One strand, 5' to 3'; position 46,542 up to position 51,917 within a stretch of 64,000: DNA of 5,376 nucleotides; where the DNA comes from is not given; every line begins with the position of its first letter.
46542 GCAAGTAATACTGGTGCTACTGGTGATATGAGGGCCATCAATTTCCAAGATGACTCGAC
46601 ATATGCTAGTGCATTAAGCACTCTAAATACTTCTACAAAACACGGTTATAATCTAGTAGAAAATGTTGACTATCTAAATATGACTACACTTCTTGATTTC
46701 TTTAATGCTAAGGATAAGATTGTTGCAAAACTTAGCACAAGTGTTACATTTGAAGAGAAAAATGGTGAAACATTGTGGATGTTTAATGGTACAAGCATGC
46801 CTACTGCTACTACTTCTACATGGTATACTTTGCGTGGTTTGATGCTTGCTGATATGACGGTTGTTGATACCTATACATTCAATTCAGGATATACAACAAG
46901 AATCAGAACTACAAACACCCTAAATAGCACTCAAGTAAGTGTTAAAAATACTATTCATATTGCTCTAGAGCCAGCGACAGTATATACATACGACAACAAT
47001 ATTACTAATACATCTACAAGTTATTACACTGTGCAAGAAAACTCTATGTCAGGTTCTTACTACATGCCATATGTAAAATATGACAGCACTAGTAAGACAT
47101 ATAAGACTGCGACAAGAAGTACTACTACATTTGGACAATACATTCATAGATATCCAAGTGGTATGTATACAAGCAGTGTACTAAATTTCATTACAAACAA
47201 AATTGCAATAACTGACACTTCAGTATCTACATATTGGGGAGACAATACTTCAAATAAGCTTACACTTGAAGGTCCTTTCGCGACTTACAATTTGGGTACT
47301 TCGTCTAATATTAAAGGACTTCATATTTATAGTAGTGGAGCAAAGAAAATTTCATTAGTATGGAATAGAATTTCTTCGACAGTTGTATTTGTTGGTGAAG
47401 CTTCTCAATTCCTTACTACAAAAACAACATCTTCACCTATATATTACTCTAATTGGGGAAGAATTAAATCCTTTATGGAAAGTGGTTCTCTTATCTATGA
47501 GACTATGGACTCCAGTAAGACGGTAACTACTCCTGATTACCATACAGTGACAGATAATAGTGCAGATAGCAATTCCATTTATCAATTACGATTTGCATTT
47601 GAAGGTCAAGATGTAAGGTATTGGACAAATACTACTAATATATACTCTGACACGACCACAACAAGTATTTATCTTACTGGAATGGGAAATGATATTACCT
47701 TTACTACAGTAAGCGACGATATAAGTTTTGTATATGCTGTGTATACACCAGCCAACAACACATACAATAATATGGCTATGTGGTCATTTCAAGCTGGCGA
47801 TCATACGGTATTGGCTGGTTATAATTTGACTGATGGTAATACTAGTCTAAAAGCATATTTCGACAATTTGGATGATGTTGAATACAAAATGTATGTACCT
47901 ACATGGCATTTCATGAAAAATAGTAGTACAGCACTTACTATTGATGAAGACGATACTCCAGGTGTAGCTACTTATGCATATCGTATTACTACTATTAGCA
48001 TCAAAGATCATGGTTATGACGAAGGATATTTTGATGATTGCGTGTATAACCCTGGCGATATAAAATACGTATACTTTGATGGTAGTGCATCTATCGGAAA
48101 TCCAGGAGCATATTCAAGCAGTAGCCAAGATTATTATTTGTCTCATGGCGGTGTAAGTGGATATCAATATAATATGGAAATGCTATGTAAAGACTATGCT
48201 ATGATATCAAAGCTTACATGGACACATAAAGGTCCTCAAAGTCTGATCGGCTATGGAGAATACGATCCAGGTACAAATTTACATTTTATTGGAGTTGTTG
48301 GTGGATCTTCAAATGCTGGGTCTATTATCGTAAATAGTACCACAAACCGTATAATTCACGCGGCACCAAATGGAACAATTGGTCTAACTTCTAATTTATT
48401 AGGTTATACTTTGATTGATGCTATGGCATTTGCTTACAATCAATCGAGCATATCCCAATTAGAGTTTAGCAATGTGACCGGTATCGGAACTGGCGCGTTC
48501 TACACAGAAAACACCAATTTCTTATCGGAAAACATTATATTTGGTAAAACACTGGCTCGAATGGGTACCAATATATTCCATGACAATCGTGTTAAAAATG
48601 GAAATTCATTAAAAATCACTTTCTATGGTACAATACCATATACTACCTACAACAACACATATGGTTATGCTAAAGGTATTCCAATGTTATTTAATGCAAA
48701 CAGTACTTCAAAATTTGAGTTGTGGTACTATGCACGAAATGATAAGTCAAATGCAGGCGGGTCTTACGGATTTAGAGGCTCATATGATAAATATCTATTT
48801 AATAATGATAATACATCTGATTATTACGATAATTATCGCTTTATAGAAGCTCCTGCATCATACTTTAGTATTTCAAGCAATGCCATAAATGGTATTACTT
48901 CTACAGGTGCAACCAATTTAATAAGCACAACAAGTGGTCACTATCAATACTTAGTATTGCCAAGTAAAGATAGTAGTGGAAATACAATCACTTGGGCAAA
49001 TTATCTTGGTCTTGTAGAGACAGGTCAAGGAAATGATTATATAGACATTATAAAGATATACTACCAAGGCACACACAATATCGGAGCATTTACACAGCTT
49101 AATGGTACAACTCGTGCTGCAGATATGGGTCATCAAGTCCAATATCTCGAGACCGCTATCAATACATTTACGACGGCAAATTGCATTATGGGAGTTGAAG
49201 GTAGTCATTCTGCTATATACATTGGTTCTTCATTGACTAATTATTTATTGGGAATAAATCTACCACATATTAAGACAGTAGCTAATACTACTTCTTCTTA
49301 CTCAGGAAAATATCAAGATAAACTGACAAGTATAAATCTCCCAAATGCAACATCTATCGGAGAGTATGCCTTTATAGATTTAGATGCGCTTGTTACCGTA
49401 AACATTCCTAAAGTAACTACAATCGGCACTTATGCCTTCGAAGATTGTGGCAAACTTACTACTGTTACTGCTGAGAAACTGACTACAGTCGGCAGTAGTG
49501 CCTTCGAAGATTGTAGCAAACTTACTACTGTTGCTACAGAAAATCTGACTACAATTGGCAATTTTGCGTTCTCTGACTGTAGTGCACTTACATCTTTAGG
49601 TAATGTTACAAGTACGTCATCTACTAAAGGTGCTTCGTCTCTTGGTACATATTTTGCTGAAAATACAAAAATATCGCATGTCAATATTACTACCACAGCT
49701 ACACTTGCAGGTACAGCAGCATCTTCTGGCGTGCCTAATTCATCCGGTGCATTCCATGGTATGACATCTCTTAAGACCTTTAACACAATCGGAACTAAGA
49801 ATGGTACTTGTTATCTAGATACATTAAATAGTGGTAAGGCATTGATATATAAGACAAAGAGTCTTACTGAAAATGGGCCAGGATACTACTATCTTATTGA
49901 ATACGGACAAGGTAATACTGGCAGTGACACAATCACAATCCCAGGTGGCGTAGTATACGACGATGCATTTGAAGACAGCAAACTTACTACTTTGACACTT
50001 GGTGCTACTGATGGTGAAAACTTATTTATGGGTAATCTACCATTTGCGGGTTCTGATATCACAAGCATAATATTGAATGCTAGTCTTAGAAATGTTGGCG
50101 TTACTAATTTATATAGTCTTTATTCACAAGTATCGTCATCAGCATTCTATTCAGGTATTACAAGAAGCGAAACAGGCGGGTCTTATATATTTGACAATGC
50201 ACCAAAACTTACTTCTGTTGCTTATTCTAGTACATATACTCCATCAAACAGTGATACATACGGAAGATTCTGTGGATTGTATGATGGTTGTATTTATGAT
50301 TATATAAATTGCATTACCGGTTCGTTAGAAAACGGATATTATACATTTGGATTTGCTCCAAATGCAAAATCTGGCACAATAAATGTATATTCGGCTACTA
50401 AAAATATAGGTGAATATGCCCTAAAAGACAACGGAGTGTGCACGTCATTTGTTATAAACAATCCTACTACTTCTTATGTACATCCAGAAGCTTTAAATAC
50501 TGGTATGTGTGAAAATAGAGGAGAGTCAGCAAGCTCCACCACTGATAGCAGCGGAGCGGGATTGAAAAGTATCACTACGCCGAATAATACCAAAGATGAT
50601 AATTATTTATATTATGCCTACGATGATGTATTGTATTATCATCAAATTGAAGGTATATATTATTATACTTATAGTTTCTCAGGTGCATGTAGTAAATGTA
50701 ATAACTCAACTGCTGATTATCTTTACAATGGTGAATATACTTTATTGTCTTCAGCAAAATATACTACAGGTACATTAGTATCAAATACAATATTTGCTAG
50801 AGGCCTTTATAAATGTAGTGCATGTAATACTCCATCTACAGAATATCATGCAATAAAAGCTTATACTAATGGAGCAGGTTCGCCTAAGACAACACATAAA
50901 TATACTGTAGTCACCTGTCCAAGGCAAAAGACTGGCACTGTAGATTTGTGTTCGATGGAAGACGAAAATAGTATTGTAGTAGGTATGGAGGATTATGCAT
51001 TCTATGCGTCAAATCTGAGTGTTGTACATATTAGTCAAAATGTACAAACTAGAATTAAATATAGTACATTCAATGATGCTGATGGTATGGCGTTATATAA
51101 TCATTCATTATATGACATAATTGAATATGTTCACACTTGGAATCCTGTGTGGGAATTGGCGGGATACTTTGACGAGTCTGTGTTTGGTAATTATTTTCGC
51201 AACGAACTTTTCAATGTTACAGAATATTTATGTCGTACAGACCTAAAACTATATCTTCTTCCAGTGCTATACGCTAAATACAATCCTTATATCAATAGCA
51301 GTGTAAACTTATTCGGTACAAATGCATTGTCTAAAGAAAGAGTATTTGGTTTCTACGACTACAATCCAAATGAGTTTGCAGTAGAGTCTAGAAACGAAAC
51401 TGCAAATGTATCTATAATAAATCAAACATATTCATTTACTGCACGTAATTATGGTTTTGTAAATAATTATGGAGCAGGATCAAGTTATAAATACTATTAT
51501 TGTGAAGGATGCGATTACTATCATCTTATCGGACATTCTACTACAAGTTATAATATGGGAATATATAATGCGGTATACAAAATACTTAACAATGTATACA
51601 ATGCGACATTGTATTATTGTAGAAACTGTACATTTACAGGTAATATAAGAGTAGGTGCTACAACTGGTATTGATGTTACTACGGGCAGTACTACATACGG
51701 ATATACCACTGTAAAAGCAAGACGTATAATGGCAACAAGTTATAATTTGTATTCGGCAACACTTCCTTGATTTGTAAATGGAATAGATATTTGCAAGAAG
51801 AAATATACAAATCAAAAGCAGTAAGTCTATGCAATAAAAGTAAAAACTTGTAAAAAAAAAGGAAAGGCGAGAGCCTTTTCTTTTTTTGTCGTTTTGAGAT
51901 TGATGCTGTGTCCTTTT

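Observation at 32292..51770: A single 19.5-kb ORF (30% of the window) encodes a 6,492-aa N-terminally anchored giant surface protein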

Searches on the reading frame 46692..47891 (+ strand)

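Call 33: search_protein_families(library=pfam, proteins=[window:46692-47891:+], max_evalue=5)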
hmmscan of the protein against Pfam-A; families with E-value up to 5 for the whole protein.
window:46692-47891:+ (400 aa): 1 family
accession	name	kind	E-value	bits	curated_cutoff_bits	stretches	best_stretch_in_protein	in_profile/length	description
PF25121.1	RRM_ESF1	-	0.028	14.8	27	1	221-347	8-136/151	ESF1 RRM domain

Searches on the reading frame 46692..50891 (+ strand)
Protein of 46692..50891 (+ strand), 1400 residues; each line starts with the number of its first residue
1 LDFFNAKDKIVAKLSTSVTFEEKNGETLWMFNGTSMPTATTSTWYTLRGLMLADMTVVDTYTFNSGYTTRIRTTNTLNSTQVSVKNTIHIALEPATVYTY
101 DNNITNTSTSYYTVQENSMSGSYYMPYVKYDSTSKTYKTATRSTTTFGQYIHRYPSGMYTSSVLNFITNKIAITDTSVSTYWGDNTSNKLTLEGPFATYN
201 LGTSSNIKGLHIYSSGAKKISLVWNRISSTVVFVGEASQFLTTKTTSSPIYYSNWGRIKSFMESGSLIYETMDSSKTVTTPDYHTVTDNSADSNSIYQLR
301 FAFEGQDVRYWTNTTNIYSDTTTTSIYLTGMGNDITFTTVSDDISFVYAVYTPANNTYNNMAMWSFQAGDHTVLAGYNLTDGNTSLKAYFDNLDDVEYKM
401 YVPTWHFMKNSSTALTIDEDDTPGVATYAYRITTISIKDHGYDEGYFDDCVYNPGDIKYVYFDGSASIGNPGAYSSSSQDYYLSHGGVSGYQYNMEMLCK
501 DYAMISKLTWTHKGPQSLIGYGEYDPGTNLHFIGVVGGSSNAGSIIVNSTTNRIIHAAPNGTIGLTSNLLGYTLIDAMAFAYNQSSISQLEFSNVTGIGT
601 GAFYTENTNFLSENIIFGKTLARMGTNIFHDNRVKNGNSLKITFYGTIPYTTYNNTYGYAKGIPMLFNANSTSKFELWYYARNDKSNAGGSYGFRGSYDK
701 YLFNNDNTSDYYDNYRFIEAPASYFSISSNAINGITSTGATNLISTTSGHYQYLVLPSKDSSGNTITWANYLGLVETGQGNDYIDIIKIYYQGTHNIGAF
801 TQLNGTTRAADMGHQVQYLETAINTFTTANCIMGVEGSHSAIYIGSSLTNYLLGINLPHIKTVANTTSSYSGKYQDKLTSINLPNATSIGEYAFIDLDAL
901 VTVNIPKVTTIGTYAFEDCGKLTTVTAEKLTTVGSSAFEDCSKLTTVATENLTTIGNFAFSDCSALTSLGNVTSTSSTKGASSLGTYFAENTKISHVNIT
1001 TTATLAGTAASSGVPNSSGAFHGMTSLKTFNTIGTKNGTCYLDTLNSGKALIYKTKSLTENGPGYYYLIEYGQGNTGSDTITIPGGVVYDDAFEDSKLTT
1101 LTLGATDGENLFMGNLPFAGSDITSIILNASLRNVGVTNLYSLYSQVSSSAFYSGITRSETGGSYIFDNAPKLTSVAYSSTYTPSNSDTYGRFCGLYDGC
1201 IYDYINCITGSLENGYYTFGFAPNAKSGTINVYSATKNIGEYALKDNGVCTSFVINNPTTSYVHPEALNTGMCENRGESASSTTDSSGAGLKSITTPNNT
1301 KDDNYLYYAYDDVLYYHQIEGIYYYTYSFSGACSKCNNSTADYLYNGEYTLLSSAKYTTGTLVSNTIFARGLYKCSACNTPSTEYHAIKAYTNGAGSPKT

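Call 6: search_protein_families(library=pfam, proteins=[window:46692-50891:+], max_evalue=0.01)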
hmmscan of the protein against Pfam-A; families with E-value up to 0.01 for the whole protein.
window:46692-50891:+ (1400 aa): 1 family
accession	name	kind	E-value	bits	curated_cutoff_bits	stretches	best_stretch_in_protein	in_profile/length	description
PF13306.12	LRR_5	-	3e-33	114.8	27.7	2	874-969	10-106/127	BspA type Leucine rich repeat region (6 copies)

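Call 7: search_protein_families(library=ncbifam, proteins=[window:46692-50891:+], max_evalue=0.01)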
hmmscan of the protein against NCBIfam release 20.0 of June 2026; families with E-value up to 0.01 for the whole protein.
window:46692-50891:+ (1400 aa): 1 family
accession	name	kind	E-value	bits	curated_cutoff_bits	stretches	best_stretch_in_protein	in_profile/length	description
NF047961.1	adhesin_HupY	equivalog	1.8e-05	23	1250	1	877-962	210-298/978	leucine-rich repeat adhesin HupY/LrrG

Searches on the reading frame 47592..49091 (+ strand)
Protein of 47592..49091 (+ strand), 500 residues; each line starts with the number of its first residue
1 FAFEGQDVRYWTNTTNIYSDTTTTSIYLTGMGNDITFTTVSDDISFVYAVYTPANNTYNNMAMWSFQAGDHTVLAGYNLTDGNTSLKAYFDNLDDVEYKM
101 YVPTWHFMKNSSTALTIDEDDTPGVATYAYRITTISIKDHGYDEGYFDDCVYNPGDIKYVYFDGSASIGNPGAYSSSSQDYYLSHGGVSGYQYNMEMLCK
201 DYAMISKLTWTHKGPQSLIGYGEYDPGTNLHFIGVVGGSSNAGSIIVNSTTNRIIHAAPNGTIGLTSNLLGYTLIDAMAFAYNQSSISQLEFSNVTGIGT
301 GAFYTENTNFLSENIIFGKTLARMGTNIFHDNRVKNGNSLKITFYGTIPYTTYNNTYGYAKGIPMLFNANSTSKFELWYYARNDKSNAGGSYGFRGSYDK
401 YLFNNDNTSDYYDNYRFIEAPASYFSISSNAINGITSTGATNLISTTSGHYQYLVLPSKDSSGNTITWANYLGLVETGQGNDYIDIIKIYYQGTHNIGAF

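Call 67: search_protein_families(library=pfam, proteins=[window:47892-49091:+], max_evalue=5)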
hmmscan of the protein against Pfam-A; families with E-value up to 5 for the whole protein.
window:47892-49091:+ (400 aa): 1 family
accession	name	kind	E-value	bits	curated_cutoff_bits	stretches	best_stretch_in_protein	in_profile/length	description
PF13306.12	LRR_5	-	0.022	15.1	27.7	1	144-233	15-102/127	BspA type Leucine rich repeat region (6 copies)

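Call 90: search_protein_families(library=phrogs, proteins=[window:47592-49091:+], max_evalue=0.01)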
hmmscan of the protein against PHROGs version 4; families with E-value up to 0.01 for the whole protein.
window:47592-49091:+ (500 aa): 0 families

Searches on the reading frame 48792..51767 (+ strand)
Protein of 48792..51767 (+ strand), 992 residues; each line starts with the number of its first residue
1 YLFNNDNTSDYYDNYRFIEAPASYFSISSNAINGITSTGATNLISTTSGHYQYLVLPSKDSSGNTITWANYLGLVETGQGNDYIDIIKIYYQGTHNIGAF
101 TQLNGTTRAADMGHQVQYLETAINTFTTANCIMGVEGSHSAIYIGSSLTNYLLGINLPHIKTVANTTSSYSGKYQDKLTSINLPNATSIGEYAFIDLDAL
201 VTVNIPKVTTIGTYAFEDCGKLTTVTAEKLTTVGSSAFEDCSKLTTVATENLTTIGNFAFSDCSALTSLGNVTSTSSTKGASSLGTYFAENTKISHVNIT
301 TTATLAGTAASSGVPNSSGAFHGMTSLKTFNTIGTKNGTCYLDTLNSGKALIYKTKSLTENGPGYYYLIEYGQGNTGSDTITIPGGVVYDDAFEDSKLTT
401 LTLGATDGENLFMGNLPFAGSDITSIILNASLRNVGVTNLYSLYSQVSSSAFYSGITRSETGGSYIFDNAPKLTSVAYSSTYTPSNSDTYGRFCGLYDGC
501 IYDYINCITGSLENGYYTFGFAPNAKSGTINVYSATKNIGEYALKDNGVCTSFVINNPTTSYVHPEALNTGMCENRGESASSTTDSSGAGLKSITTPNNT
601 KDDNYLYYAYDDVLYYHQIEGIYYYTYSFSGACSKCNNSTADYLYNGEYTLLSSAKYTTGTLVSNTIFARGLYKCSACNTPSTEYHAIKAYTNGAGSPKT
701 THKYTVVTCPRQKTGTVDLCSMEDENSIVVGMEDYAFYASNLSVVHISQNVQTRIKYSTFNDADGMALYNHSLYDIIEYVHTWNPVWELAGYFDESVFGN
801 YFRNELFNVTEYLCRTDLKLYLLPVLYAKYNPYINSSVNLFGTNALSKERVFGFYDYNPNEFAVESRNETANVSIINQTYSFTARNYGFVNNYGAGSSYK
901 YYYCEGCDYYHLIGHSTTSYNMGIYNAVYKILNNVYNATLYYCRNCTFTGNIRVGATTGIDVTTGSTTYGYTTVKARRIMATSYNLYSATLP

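Call 53: search_protein_representatives(protein=window:48792-51767:+)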
Query: 992 residues. Proteins with E-value up to 0.001 (for the whole library): 87230; up to 1e-10: 38204; up to 1e-30: 6086. The best 150 are listed.
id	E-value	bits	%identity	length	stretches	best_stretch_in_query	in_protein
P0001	0.0e+00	1920.7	86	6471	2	1-992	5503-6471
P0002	1.9e-234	797.3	40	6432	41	176-269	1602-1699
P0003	1.0e-203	695.5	38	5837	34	187-285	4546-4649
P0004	1.4e-181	622.3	33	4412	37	181-270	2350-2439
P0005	1.1e-178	612.8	41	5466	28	180-269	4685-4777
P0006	8.3e-173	593.2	35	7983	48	178-270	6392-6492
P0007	1.3e-170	586.0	46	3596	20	174-269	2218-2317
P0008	9.0e-168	576.6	37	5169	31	141-269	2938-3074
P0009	5.7e-162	557.4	39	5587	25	125-268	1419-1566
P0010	4.5e-159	547.8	37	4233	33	178-271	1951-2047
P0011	4.5e-156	537.9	38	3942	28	170-269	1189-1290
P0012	3.5e-154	531.6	42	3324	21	177-299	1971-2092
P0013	1.6e-152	526.1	41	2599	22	178-269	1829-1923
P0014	1.0e-150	520.2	37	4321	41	176-276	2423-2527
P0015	2.9e-150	518.6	38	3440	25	176-286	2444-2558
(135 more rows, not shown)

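Call 56: list_cluster_members(proteins=[P0001, P0002, P0003, P0005, P0006])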
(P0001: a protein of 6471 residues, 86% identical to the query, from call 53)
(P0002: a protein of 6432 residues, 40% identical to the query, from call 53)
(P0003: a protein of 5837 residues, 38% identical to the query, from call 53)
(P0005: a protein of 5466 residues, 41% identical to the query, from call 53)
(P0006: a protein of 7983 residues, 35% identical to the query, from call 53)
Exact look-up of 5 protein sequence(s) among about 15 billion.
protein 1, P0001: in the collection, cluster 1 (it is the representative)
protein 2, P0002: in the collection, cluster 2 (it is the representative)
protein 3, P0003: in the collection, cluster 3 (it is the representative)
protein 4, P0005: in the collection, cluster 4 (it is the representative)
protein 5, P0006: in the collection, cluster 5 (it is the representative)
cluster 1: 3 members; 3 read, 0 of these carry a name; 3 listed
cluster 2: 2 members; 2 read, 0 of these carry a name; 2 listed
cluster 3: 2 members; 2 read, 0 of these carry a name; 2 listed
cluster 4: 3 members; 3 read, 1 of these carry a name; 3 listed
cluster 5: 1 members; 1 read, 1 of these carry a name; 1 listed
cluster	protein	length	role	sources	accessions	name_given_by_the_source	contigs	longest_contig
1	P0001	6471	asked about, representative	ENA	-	-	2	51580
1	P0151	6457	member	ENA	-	-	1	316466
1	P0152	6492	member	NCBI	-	-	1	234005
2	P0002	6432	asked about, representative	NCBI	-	-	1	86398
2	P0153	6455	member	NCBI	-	-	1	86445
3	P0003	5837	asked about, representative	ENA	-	-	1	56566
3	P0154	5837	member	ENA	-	-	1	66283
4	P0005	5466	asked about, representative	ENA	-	-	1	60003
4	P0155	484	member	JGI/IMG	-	hypothetical protein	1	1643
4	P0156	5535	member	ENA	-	-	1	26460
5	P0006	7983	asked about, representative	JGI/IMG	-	hypothetical protein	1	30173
